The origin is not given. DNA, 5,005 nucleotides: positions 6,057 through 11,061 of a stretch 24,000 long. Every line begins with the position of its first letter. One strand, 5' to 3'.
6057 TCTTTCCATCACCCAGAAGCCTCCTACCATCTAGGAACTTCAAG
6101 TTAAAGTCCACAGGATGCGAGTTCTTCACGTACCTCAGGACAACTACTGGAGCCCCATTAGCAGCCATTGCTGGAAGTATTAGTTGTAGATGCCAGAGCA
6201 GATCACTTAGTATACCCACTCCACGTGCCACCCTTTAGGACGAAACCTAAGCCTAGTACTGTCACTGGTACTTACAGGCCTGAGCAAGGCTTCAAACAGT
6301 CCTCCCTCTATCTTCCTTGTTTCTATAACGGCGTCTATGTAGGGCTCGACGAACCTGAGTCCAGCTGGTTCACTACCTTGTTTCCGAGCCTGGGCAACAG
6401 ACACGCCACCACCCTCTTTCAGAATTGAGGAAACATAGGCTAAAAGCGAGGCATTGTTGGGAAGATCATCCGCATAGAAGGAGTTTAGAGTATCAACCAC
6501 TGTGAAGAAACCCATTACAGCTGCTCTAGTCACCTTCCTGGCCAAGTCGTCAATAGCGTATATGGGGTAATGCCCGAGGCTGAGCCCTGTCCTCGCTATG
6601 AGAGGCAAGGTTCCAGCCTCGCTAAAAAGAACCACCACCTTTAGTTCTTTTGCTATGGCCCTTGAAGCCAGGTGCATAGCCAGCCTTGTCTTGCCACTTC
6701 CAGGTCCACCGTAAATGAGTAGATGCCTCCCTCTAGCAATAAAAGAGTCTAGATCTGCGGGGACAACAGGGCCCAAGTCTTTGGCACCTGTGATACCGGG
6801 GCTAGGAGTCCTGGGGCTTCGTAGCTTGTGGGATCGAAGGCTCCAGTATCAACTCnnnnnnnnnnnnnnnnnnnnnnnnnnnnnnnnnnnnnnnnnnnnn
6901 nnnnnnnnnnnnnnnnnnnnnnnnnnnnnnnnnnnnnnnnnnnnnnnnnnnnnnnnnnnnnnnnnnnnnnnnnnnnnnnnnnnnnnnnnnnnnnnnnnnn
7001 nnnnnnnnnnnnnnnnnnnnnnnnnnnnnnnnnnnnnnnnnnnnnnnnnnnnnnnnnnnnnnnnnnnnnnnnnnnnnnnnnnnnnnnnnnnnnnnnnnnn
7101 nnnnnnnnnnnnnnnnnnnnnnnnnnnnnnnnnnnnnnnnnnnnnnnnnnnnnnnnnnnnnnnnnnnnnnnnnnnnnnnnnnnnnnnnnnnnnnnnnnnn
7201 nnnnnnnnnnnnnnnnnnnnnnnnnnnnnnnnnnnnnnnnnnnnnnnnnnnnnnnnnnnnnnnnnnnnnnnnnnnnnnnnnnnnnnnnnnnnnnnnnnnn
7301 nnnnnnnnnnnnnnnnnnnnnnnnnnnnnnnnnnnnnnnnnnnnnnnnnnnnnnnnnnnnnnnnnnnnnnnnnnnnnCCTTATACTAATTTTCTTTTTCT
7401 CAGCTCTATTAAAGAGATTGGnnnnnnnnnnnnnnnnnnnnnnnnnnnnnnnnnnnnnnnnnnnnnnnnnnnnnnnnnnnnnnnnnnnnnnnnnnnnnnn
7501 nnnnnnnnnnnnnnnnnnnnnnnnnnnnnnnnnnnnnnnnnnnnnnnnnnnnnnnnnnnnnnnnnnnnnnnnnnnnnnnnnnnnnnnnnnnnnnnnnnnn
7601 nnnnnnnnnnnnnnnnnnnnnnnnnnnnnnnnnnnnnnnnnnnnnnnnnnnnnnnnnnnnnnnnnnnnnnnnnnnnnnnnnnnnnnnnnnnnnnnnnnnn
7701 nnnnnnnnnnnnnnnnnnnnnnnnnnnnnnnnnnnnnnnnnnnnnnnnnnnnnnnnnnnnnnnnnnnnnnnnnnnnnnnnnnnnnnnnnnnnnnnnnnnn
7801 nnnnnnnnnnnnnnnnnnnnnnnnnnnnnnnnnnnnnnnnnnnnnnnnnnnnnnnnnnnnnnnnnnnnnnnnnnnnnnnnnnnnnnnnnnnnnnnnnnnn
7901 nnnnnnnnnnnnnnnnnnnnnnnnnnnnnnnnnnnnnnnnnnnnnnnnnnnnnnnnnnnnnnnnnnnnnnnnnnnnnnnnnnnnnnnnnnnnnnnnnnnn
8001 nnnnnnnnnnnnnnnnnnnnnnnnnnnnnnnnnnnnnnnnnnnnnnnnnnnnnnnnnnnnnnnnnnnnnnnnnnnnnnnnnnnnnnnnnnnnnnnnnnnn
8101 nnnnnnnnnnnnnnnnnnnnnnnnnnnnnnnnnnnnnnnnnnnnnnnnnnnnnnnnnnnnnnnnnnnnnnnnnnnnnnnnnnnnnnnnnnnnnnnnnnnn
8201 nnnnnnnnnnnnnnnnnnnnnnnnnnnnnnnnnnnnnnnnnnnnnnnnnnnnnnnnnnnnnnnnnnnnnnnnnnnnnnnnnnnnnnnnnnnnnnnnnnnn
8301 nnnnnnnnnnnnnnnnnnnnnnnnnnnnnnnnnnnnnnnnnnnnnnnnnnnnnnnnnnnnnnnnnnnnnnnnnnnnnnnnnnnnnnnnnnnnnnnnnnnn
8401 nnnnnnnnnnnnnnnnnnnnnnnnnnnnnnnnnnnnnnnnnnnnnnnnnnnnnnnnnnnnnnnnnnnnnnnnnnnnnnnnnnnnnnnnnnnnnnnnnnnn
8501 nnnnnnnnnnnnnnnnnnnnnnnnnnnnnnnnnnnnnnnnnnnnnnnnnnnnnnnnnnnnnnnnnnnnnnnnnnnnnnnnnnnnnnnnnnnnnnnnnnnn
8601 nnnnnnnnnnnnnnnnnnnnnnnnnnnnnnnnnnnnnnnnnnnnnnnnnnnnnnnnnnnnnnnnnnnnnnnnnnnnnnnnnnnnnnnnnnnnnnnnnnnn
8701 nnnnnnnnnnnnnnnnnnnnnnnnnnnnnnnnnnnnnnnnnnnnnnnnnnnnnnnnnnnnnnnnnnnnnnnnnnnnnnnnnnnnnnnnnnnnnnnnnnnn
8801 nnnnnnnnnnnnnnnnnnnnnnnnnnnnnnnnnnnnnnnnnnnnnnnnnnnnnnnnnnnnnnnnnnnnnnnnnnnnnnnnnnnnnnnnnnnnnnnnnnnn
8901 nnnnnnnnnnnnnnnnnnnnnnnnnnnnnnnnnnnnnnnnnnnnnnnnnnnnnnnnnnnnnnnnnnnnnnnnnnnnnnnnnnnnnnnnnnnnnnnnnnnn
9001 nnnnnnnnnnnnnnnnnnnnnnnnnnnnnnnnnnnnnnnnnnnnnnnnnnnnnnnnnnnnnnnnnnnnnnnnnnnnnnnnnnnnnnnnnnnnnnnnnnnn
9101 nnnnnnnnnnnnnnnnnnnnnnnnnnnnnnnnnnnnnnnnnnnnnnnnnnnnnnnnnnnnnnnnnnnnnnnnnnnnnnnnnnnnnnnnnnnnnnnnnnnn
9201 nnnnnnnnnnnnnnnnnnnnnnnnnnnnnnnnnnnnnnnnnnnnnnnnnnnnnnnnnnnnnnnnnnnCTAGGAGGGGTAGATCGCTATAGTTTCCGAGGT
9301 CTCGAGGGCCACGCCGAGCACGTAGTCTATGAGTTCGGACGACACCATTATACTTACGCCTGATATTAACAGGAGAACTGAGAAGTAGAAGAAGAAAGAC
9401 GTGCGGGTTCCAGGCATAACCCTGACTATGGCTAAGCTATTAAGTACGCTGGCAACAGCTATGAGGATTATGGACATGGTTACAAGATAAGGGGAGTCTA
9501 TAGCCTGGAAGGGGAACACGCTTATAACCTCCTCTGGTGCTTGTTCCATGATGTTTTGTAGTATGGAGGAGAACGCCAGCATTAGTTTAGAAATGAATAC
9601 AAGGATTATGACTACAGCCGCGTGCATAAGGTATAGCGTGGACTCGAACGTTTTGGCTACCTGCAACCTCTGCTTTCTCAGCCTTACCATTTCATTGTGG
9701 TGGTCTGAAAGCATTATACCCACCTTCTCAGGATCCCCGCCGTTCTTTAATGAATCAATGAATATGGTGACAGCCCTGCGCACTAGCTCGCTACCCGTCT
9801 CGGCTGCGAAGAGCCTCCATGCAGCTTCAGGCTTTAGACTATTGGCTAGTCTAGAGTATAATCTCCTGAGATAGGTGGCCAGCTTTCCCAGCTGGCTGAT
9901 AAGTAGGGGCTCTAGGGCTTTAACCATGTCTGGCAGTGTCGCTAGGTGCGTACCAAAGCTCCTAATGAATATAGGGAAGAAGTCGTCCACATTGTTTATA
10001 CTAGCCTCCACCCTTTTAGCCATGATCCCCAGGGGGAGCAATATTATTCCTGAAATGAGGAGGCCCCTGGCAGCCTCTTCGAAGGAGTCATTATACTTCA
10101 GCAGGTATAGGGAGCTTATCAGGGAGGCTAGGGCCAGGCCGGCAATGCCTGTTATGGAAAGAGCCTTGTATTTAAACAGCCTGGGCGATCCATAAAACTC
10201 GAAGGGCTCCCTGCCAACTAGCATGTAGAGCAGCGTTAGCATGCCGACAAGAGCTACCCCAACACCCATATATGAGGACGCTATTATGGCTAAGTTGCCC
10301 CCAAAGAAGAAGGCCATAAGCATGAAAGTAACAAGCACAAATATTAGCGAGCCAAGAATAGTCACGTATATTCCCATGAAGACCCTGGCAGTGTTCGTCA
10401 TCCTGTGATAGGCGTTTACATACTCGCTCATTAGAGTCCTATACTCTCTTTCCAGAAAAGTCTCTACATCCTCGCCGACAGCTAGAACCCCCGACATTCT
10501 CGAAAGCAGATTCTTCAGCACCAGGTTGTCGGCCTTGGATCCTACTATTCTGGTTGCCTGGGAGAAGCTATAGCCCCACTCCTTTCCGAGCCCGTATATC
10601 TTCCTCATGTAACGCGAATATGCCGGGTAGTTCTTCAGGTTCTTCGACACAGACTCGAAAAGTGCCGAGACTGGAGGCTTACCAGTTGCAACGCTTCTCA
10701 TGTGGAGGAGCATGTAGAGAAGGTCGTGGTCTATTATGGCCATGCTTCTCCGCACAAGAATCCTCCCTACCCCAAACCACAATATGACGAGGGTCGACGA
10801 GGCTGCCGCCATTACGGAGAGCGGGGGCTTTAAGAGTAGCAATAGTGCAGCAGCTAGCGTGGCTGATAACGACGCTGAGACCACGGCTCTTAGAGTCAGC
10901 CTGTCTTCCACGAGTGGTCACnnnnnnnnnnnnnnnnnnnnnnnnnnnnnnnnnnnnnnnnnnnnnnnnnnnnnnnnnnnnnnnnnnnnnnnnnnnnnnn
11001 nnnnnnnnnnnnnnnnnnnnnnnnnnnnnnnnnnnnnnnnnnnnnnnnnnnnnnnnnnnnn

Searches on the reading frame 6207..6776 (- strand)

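Call 64: search_protein_families(library=pfam, proteins=[window:6207-6776:-], max_evalue=0.001)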
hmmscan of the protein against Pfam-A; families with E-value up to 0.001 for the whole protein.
window:6207-6776:- (189 aa): 5 families
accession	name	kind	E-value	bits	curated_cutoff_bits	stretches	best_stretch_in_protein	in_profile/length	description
PF20720.3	nSTAND3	-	6.2e-06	26.4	27.2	1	15-53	16-53/155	Novel STAND NTPase 3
PF13191.12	AAA_16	-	0.0002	22.3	32.6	1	15-49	23-55/167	AAA ATPase domain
PF01695.23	IstB_IS21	-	0.0002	21.4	24.1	1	11-48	87-124/238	IstB-like ATP binding protein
PF13481.12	AAA_25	-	0.00058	20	27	0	12-39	29-56/195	AAA domain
PF01935.23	DUF87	-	0.00097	19.7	23.2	0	15-50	22-58/220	Helicase HerA, central domain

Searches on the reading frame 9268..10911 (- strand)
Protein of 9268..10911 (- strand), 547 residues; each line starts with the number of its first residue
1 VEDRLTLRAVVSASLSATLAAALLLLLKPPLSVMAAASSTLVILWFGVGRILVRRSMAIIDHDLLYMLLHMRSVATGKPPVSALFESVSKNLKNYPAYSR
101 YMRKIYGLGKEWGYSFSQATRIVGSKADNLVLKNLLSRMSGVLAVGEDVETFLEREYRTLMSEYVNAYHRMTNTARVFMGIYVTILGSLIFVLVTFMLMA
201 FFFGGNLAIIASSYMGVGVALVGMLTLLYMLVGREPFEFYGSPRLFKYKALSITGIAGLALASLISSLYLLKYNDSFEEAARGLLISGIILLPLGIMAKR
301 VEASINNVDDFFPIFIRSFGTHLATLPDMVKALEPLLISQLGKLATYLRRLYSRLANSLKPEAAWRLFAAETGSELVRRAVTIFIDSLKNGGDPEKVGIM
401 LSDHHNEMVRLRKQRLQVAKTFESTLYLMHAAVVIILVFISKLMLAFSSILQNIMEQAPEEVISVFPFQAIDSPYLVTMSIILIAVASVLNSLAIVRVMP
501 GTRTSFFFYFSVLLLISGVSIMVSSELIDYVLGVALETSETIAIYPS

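Call 28: search_protein_families(library=ncbifam, proteins=[window:9268-10911:-], max_evalue=0.001)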
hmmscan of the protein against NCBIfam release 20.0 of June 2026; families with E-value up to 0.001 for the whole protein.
window:9268-10911:- (547 aa): 3 families
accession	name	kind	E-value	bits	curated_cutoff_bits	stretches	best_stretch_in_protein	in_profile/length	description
NF004705.1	PRK06041.1-3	equivalog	1.4e-140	469.4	400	1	60-532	3-462/465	archaellar assembly protein ArlJ/FlaJ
NF004703.2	PRK06041.1-1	equivalog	5.6e-70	236.1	570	1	59-531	35-520/525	archaellar assembly protein ArlJ/FlaJ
NF004704.2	PRK06041.1-2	equivalog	2.7e-59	201.3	550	1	21-532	35-554/555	archaellar assembly protein ArlJ/FlaJ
